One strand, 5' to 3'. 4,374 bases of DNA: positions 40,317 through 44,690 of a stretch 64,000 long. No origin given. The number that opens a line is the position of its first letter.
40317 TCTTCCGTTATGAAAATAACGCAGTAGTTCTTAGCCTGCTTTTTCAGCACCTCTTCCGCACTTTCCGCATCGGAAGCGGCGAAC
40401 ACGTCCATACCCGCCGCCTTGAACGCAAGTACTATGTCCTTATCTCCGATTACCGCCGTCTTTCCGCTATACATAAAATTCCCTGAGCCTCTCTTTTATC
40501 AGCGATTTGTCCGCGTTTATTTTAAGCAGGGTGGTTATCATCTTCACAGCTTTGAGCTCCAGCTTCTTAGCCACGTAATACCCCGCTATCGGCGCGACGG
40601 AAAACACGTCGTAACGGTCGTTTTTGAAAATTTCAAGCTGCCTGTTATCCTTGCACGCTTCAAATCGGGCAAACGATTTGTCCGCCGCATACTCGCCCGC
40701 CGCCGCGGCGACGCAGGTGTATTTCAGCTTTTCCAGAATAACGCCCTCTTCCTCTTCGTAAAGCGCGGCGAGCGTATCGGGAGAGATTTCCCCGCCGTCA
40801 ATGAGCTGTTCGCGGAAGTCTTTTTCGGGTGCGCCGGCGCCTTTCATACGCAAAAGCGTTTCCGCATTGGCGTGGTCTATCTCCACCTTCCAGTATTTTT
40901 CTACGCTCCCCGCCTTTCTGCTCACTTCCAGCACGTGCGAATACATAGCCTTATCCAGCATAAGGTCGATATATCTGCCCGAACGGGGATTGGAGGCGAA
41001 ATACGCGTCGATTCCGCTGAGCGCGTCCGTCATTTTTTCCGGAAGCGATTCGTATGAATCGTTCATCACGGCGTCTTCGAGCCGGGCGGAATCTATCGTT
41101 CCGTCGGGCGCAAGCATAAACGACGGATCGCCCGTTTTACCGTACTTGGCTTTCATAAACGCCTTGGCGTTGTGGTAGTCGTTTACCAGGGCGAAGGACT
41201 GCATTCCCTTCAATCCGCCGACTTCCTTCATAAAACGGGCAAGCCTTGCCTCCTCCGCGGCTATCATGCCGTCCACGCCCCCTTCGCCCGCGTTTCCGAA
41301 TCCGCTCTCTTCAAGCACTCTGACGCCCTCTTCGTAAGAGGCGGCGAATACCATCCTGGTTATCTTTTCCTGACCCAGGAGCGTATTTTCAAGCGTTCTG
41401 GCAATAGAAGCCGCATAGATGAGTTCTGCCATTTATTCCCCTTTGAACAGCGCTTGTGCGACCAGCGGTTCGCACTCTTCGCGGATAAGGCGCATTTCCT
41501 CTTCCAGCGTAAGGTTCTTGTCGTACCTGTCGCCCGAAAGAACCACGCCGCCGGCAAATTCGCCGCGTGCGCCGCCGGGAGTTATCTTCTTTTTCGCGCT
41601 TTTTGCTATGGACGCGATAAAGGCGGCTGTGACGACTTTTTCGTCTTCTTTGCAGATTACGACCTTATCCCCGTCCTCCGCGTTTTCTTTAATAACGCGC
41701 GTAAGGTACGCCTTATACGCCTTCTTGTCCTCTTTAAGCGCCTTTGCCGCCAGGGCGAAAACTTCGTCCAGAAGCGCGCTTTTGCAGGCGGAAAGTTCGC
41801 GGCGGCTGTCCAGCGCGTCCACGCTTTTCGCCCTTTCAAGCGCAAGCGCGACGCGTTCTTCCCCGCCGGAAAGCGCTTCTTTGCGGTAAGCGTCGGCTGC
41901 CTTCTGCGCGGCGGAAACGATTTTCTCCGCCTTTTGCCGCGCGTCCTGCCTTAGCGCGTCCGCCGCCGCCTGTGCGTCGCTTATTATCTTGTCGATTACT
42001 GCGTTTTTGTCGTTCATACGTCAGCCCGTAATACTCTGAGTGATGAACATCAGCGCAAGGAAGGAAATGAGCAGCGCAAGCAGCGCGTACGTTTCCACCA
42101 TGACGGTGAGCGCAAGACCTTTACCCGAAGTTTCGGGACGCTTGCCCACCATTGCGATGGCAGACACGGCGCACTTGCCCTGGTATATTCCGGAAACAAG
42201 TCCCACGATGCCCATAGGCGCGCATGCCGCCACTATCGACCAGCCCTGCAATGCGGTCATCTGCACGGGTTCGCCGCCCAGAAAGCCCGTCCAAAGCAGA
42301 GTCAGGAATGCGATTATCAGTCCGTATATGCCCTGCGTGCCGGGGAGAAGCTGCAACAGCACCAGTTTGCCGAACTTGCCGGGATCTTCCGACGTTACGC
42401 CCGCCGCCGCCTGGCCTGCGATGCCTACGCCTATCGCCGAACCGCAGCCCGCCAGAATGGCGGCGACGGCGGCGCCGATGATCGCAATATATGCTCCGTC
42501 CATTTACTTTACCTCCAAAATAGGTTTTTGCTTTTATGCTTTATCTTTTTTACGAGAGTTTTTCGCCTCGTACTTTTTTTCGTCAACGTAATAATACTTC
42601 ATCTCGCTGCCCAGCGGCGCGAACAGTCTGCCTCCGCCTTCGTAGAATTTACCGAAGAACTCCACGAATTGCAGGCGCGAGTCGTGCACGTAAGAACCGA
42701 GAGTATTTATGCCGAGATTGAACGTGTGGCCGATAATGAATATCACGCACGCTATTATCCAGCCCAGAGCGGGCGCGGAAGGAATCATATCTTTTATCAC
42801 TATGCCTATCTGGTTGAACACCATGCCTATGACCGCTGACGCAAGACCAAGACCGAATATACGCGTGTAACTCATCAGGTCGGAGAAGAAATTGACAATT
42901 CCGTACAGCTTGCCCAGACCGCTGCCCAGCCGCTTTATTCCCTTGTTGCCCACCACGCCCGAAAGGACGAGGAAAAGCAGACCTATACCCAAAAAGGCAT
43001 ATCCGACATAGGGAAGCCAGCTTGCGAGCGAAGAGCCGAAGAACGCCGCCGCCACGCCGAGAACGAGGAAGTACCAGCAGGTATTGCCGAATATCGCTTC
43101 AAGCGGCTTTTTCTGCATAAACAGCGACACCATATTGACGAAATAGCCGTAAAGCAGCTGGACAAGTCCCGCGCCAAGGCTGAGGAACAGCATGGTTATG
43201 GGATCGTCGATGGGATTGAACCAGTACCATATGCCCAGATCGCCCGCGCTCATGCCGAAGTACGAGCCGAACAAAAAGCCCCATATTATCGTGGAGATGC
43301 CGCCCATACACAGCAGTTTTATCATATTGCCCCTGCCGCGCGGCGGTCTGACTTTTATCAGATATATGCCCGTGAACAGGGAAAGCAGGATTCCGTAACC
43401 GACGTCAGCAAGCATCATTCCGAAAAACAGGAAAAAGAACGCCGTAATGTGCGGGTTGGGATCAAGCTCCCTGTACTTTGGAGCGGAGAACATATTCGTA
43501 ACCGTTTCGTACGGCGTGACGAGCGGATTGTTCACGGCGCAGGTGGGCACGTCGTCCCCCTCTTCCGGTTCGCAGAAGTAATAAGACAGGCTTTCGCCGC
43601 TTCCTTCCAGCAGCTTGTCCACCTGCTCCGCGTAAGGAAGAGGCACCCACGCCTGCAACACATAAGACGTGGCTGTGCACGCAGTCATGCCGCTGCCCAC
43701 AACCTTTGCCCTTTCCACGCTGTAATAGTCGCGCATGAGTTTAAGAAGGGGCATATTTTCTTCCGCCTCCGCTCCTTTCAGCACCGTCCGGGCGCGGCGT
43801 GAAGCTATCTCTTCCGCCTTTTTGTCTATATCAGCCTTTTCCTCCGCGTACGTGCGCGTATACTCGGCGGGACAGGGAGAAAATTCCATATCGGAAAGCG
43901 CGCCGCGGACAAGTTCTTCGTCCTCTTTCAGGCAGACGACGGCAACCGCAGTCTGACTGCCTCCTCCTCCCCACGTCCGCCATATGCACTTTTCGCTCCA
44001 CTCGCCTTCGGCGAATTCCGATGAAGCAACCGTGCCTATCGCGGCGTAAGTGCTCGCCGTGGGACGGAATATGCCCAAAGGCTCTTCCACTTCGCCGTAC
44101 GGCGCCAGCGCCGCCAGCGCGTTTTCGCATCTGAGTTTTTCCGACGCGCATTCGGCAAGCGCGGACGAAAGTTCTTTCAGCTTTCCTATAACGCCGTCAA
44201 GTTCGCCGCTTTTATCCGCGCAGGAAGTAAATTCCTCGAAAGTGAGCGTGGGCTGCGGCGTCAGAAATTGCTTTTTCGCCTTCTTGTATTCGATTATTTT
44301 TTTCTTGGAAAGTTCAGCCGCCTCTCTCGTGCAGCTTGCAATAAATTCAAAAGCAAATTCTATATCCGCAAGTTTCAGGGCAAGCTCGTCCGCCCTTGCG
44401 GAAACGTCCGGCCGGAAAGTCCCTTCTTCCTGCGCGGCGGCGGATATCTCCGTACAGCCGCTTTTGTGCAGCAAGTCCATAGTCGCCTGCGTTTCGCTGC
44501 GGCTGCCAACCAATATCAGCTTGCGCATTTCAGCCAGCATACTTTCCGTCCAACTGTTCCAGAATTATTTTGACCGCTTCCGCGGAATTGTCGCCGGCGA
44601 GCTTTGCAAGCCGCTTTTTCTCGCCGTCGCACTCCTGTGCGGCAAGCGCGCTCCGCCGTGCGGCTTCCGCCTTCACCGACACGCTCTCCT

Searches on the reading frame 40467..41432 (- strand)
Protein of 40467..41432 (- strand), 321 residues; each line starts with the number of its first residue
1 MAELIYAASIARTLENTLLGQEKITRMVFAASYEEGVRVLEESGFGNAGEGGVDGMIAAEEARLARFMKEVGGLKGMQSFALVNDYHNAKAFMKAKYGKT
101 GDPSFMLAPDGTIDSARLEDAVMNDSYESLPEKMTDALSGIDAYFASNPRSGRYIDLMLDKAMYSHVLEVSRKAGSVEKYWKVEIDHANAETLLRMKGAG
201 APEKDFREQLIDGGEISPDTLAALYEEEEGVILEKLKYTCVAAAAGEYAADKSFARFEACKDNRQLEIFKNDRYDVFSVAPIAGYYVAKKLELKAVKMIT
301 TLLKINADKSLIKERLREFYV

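Call 31: search_protein_families(library=pfam, proteins=[window:40467-41432:-], max_evalue=0.00001)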
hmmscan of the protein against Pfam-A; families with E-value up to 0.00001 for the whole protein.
window:40467-41432:- (321 aa): 1 family
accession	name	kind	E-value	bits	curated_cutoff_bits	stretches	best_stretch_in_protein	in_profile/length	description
PF01992.21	vATP-synt_AC39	-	3.5e-41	142.1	29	1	10-315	4-339/339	ATP synthase (C/AC39) subunit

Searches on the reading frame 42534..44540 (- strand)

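Call 31: search_protein_families(library=pfam, proteins=[window:42534-44540:-], max_evalue=0.00001)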
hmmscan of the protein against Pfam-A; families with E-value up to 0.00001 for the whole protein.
window:42534-44540:- (668 aa): 1 family
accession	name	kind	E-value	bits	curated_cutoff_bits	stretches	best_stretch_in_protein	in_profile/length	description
PF01496.24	V_ATPase_I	-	1.9e-20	72.9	30.7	2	251-399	259-419/815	V-type ATPase 116kDa subunit family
